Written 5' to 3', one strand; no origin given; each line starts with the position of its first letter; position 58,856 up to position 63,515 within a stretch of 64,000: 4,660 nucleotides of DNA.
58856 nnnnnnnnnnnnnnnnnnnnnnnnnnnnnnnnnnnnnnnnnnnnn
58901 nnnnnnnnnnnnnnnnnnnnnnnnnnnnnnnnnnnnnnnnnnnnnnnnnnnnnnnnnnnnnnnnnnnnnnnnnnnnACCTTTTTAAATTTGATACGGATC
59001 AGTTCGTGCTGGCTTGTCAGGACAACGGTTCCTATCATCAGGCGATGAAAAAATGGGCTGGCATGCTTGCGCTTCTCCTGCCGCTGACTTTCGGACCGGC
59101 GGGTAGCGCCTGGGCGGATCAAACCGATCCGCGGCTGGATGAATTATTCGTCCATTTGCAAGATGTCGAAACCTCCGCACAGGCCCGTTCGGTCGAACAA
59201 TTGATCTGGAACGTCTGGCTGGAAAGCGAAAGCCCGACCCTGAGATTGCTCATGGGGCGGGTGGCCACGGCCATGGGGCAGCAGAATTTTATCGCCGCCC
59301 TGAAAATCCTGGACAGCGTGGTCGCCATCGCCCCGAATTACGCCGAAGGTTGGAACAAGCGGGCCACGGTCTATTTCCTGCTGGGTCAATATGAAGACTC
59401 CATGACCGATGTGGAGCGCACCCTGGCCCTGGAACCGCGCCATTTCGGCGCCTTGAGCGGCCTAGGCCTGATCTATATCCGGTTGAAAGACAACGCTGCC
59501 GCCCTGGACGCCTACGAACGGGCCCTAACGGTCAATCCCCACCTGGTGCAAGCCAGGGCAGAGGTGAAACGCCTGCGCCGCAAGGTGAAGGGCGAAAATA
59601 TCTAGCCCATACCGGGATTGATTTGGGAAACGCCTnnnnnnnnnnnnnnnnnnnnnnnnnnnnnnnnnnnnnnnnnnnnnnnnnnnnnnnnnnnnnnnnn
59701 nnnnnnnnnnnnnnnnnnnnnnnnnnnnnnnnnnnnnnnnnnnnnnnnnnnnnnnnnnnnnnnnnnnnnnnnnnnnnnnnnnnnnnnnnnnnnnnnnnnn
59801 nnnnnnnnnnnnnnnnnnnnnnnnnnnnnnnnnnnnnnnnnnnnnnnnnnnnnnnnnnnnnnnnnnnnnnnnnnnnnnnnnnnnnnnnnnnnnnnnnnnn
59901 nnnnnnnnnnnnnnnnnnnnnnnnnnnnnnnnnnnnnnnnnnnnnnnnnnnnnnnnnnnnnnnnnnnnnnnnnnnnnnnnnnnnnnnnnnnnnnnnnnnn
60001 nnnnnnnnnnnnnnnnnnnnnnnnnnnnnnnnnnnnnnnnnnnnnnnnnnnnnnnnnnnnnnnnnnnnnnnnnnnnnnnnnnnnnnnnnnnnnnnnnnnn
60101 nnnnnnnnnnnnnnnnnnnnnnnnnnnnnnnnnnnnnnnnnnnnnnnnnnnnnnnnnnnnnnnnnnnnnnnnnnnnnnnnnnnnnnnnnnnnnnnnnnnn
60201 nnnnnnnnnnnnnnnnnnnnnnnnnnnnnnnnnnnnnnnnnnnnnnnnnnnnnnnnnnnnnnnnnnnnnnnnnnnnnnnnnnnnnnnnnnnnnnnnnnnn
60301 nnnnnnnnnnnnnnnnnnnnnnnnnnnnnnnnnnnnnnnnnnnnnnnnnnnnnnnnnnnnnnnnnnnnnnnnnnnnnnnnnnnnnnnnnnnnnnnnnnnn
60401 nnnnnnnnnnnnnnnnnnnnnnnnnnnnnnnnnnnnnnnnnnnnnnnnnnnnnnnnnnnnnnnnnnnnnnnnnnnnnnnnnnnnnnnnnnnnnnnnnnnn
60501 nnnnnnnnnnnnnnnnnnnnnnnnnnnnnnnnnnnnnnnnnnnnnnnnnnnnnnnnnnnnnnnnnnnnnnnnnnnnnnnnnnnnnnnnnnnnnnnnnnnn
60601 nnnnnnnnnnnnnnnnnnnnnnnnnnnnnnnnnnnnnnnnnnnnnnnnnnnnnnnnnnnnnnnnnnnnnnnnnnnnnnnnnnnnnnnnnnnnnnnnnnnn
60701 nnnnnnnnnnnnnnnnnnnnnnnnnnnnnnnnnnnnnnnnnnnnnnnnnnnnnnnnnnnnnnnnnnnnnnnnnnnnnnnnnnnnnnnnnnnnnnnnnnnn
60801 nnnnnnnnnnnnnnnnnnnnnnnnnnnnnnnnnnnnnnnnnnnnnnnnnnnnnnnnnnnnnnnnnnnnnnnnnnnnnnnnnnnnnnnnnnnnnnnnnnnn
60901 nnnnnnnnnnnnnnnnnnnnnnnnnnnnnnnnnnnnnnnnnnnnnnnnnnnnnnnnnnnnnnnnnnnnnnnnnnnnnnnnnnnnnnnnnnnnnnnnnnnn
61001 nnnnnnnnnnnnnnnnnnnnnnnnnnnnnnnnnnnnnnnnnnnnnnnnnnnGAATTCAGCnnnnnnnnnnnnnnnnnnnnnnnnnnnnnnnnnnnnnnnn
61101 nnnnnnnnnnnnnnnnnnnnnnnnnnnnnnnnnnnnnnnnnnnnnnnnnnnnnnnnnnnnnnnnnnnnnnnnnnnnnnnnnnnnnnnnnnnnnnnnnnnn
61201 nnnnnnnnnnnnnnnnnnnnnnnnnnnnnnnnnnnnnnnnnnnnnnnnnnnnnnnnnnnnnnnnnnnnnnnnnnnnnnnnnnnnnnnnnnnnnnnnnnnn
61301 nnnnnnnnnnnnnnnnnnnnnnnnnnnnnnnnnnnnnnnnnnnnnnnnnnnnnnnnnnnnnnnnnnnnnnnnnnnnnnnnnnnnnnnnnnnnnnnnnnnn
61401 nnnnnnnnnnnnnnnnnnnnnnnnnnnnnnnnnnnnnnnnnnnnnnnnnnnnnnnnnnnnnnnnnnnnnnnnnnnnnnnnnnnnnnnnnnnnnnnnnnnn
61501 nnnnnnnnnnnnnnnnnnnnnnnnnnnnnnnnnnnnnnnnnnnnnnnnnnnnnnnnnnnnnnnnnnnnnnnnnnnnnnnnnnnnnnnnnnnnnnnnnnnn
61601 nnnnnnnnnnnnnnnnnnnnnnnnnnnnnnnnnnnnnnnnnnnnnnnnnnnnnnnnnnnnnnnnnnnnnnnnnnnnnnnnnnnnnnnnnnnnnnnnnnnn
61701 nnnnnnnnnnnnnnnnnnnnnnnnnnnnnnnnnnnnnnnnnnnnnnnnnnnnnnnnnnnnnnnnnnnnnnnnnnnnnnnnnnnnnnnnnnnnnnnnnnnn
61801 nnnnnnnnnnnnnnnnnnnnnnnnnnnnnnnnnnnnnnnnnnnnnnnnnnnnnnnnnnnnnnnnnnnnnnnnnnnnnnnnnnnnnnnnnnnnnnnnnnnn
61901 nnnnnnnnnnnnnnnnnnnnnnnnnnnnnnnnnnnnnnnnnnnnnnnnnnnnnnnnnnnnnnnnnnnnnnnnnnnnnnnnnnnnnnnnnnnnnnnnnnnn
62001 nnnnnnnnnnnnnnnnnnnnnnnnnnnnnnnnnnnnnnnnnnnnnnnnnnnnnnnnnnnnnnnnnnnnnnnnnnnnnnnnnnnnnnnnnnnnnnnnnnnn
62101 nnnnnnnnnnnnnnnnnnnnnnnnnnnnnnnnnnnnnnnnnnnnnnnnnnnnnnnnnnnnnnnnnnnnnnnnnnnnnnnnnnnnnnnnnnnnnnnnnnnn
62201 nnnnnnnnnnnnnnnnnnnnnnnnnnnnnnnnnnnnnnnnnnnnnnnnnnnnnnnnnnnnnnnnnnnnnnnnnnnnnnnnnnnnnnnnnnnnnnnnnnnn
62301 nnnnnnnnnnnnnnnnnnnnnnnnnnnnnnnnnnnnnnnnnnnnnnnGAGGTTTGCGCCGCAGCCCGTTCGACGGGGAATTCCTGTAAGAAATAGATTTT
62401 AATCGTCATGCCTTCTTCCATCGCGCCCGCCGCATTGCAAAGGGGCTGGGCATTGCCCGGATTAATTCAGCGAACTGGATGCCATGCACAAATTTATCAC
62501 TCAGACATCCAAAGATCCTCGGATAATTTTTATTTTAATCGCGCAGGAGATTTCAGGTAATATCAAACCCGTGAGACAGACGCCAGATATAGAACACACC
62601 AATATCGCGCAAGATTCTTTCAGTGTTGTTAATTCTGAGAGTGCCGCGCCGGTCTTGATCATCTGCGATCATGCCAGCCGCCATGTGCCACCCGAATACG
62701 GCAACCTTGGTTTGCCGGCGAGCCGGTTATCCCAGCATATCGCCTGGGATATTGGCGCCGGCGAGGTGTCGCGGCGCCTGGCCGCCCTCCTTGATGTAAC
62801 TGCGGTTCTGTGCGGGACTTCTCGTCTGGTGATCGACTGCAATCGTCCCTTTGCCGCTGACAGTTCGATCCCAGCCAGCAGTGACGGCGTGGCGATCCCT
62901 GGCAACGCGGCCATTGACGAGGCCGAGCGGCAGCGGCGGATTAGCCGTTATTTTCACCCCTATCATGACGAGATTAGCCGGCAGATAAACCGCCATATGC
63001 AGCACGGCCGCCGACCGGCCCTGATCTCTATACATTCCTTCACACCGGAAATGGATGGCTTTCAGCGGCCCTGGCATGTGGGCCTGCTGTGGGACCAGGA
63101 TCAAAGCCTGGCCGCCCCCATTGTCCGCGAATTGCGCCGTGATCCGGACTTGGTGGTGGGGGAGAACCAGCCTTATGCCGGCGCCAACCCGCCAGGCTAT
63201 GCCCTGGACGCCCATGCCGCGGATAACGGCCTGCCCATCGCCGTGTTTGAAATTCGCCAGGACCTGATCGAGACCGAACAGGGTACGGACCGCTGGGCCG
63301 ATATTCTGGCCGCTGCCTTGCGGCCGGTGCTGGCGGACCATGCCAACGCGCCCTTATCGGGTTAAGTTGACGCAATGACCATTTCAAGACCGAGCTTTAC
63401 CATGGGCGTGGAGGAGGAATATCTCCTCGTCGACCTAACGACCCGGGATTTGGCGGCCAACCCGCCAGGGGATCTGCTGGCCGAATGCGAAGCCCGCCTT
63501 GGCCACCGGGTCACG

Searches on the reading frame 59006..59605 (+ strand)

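Call 83: search_protein_families(library=pfam, proteins=[window:59006-59605:+], max_evalue=0.00001)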
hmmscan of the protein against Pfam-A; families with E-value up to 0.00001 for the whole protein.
window:59006-59605:+ (199 aa): 11 families
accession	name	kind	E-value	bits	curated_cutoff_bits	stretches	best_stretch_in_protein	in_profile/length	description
PF00515.34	TPR_1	-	4.8e-15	55.1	27.8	1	149-179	3-33/34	Tetratricopeptide repeat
PF07719.23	TPR_2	-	1.1e-14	53.7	27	0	149-179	3-33/34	Tetratricopeptide repeat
PF13371.12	TPR_9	-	8.4e-13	48.6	35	1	88-145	4-61/73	Tetratricopeptide repeat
PF13181.12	TPR_8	-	1.8e-09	37.4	25.7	0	152-178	6-32/34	Tetratricopeptide repeat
PF13428.12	TPR_14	-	2.4e-09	37.4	23.5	0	151-184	5-38/44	Tetratricopeptide repeat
PF13432.12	TPR_16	-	1.1e-08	35.8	32.7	1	119-174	3-58/65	Tetratricopeptide repeat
PF13431.12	TPR_17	-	2e-08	34.3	24.4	0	105-131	5-31/34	Tetratricopeptide repeat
PF13424.12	TPR_12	-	2.1e-08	34.7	30.1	1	113-176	3-74/77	Tetratricopeptide repeat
PF14559.12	TPR_19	-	8e-08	32.9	25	0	89-132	1-44/68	Tetratricopeptide repeat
PF13414.12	TPR_11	-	9.6e-08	32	26.8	0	122-159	3-40/42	TPR repeat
PF13374.12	TPR_10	-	6.8e-06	26.4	27.5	0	149-176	4-31/42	Tetratricopeptide repeat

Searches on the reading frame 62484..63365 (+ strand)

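Call 83: search_protein_families(library=pfam, proteins=[window:62484-63365:+], max_evalue=0.00001)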
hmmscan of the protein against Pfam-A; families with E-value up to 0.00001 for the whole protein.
window:62484-63365:+ (293 aa): 1 family
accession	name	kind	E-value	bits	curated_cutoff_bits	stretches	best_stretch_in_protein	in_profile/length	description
PF05013.17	FGase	-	1e-45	157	28.9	1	56-262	2-218/219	N-formylglutamate amidohydrolase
